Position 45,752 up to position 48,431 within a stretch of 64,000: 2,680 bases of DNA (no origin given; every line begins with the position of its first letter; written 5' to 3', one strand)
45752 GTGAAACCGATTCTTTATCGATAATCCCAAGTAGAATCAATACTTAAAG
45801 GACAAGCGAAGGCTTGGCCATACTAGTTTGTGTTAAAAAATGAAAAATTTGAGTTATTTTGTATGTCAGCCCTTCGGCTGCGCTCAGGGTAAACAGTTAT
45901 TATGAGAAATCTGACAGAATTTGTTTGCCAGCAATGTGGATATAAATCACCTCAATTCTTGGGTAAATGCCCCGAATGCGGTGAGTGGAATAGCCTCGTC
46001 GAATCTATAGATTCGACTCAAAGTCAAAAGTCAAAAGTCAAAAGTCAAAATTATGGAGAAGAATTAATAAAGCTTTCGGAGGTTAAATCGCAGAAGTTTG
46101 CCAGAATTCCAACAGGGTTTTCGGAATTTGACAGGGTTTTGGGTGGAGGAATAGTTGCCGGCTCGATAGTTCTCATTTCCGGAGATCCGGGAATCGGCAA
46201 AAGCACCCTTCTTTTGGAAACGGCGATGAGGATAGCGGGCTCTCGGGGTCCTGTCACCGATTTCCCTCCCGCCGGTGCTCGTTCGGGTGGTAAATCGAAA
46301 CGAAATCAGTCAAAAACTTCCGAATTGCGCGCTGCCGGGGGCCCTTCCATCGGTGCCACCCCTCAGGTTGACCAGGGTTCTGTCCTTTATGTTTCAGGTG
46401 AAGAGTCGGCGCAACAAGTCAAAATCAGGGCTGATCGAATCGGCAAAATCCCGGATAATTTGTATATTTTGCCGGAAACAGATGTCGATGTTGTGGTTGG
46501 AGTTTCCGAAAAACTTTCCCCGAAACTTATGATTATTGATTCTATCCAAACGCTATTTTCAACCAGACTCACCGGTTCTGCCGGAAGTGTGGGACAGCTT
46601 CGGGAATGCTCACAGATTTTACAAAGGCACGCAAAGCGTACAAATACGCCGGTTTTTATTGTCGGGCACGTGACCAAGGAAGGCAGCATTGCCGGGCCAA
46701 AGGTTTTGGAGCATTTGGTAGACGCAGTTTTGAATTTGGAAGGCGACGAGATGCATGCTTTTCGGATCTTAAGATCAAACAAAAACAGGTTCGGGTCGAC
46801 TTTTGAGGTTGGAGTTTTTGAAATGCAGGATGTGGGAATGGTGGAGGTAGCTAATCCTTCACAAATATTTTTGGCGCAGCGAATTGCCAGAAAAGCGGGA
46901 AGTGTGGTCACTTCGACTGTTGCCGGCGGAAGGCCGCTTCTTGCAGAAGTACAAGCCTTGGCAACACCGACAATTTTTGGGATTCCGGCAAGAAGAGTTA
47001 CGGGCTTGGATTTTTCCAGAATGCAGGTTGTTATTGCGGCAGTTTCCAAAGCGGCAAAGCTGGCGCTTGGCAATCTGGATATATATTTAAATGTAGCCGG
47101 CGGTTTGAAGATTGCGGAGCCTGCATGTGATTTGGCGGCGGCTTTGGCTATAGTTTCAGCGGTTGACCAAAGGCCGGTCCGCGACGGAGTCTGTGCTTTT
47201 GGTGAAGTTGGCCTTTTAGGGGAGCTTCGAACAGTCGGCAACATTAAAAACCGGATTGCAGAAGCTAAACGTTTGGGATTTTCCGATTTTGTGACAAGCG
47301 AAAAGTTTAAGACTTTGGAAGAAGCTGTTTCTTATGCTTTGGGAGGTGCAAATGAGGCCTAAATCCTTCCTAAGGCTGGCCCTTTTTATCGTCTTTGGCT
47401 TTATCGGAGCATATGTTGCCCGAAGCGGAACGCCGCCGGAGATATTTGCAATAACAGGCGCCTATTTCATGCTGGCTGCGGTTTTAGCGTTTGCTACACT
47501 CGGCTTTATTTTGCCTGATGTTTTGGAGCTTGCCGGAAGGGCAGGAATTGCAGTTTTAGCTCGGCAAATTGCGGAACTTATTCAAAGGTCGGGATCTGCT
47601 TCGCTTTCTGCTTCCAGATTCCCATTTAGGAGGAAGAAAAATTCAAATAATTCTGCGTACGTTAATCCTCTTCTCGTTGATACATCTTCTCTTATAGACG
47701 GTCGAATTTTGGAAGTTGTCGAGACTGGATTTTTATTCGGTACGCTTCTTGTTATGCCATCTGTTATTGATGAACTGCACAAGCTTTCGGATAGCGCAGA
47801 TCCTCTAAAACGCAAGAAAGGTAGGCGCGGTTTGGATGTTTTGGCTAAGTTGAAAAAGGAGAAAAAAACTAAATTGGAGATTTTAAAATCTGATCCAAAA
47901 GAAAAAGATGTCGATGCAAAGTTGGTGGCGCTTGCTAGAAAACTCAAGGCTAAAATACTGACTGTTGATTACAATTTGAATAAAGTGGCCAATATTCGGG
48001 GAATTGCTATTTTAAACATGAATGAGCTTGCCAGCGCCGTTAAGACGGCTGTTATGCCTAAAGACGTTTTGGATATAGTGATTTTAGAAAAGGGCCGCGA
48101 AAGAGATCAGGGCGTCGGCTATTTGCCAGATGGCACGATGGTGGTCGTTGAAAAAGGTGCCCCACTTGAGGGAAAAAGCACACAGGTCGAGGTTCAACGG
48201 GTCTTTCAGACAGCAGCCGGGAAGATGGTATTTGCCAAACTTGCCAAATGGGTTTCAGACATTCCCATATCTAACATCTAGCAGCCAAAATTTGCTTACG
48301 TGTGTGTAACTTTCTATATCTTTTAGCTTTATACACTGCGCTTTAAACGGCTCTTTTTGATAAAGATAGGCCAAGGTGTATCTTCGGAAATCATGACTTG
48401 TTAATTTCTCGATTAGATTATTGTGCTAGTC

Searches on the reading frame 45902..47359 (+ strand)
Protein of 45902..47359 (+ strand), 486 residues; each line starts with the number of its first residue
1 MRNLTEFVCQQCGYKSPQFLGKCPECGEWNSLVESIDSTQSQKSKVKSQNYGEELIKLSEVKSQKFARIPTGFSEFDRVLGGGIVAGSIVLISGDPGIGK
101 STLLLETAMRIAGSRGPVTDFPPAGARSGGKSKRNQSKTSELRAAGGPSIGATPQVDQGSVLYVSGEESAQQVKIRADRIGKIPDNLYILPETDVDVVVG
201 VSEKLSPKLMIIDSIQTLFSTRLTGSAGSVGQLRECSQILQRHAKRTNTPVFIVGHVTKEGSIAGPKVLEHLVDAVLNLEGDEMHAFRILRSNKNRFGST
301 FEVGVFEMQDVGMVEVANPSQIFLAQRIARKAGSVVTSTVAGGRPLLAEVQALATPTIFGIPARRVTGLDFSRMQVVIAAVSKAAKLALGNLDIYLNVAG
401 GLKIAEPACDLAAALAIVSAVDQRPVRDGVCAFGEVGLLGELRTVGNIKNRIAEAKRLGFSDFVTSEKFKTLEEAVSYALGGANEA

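Call 53: find_related_loci(query=window:45902-47359:+, collection=genome_contigs, flank=10000)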
Query window:45902-47359:+ (486 aa) in genome_contigs; peptide patterns used: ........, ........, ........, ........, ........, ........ (x = any residue, [..] = any of these).
599 stretches matched a pattern (row limit reached: there are more); 494 encode a relative of the query (tblastn E <= 1e-3); the best 80 are kept; 80 distinct loci.
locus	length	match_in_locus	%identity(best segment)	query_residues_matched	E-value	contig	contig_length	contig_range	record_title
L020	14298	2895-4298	69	1-482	0e+0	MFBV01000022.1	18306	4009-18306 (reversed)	MAG: Candidatus Curtissbacteria bacterium RIFCSPLOWO2_02_FULL_40_11 rifcsplowo2_02_scaffold_28941, whole genome shotgun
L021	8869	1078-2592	64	1-486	0e+0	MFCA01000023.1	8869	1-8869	MAG: Candidatus Curtissbacteria bacterium RIFOXYA1_FULL_41_14 rifoxya1_full_scaffold_6532, whole genome shotgun sequence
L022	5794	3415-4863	67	1-482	0e+0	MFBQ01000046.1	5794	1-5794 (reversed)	MAG: Candidatus Curtissbacteria bacterium RIFCSPLOWO2_01_FULL_41_18 rifcsplowo2_01_scaffold_96251, whole genome shotgun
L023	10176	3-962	70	161-480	2e-142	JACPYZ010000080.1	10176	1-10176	MAG: Candidatus Curtissbacteria bacterium isolate NC_groundwater_876_Pr1_S2p5_40_11 Montesol18_S2p5_coassembly_scaffold_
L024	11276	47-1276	47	7-460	2e-136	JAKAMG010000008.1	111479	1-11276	MAG: Bacteroidetes bacterium isolate WY5.bin159 NODE_267_length_111479_cov_15.960171, whole genome shotgun sequence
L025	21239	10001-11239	48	5-460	8e-133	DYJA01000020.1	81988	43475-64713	MAG TPA_asm: Candidatus Aquidulcis sp. isolate FI88_2_58_12 Afr_mines_FI88_151_length_81988_cov_5_149805, whole genome s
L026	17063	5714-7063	44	7-482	7e-133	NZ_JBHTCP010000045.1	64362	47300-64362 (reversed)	Fictibacillus iocasae strain CGMCC 1.16031 soapdenovo_K_105_45, whole genome shotgun sequence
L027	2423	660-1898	48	5-460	8e-141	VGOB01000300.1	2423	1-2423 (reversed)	MAG: Chloroflexi bacterium isolate K_DeepCast_250m_m1_199 K_DeepCast_250m_m1_199_Ga0194125_10099299, whole genome shotgu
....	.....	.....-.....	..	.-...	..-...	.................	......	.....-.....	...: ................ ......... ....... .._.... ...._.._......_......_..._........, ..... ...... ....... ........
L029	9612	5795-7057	46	1-464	1e-131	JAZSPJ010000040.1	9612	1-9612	MAG: Clostridia bacterium isolate T1900044546_TS20190012.MAGScoT_cleanbin_000029 SGB_144_k141_1888842, whole genome shot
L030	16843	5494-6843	45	7-482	7e-132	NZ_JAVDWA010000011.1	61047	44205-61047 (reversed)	Fictibacillus barbaricus strain BE211 Ga0454545_11, whole genome shotgun sequence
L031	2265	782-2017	47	7-460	2e-140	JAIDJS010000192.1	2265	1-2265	MAG: Eubacterium sp. isolate SC0335_comb_11 SC0335_comb_11_contig_192, whole genome shotgun sequence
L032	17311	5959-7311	44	7-482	2e-131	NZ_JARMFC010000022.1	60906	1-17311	Fictibacillus nanhaiensis strain NRS-1152 NRS-1152_S1513_genome_contig_0000022, whole genome shotgun sequence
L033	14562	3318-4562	47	5-461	1e-131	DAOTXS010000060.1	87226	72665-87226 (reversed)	MAG TPA_asm: Anaerolineae bacterium isolate H21_272 k133_1114876, whole genome shotgun sequence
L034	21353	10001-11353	44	7-482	3e-131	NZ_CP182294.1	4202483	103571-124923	Fictibacillus sp. JL2B1089 chromosome, complete genome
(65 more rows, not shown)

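Call 62: search_protein_families(library=pfam, proteins=[L020:462-893:+, L022:172-699:+, L022:1081-1743:+], max_evalue=1)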
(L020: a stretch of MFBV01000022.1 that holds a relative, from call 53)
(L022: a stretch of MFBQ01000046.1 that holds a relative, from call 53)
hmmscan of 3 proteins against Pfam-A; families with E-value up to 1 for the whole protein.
L020:462-893:+ (144 aa): 0 families

L022:172-699:+ (176 aa): 1 family
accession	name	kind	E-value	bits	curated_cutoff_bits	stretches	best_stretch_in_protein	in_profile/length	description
PF13949.11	ALIX_LYPXL_bnd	-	0.088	12.5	30.8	1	88-172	115-177/295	ALIX V-shaped domain binding to HIV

L022:1081-1743:+ (221 aa): 1 family
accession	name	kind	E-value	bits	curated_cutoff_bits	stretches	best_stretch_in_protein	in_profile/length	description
PF01797.21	Y1_Tnp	-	1.8e-11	44.6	23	1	11-120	4-118/121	Transposase IS200 like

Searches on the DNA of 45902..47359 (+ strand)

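Call 55: search_rna_families(sources=[L020, L021, L022, L023], threshold=gathering)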
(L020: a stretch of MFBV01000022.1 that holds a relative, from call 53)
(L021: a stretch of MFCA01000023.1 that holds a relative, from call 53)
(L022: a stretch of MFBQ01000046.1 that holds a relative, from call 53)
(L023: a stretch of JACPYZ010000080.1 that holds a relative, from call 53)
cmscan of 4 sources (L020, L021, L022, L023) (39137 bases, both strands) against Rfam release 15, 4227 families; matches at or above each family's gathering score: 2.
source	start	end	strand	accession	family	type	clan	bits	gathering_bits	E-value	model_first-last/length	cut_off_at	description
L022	880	996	+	RF00001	5S_rRNA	Gene; rRNA;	CL00113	73.9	38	5.7e-14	1-120/120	no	5S ribosomal RNA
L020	909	1049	+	RF00001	5S_rRNA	Gene; rRNA;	CL00113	63.3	38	3.7e-11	1-120/120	no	5S ribosomal RNA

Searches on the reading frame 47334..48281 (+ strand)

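Call 64: search_protein_families(library=ncbifam, proteins=[window:47334-48281:+], max_evalue=1)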
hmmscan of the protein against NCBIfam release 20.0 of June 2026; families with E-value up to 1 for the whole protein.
window:47334-48281:+ (315 aa): 9 families
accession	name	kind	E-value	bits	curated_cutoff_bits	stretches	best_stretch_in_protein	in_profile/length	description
NF010335.0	PRK13764.1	equivalog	5.6e-09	35.1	340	1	113-232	6-133/613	ATPase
NF009146.0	PRK12496.1-3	equivalog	0.00059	19.6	268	1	192-226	74-108/162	hypothetical protein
NF053733.1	HJMigATPsPINA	equivalog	0.0035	16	800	1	114-236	1-121/502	holliday junction branch migration ATPase PINA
NF009148.0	PRK12496.1-5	equivalog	0.0039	17.1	243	1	115-230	5-114/163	hypothetical protein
NF003344.0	PRK04358.1-5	equivalog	0.006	15.9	241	1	169-240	122-190/194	hypothetical protein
NF009516.0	PRK12875.1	equivalog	0.0095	15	205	1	17-76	159-212/292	prenyltransferase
TIGR00028.1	Mtu_PIN_fam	subfamily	0.014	15.6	73.6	1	193-226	107-140/143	TA system VapC family ribonuclease toxin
TIGR03875.1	RNA_lig_partner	hypoth_equivalog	0.029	13.8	95.3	1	193-237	159-203/206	RNA ligase partner protein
NF058503.1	SprTransRegAdeR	equivalog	0.06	12.3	700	1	169-232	325-389/403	sporulation transcriptional activator AdeR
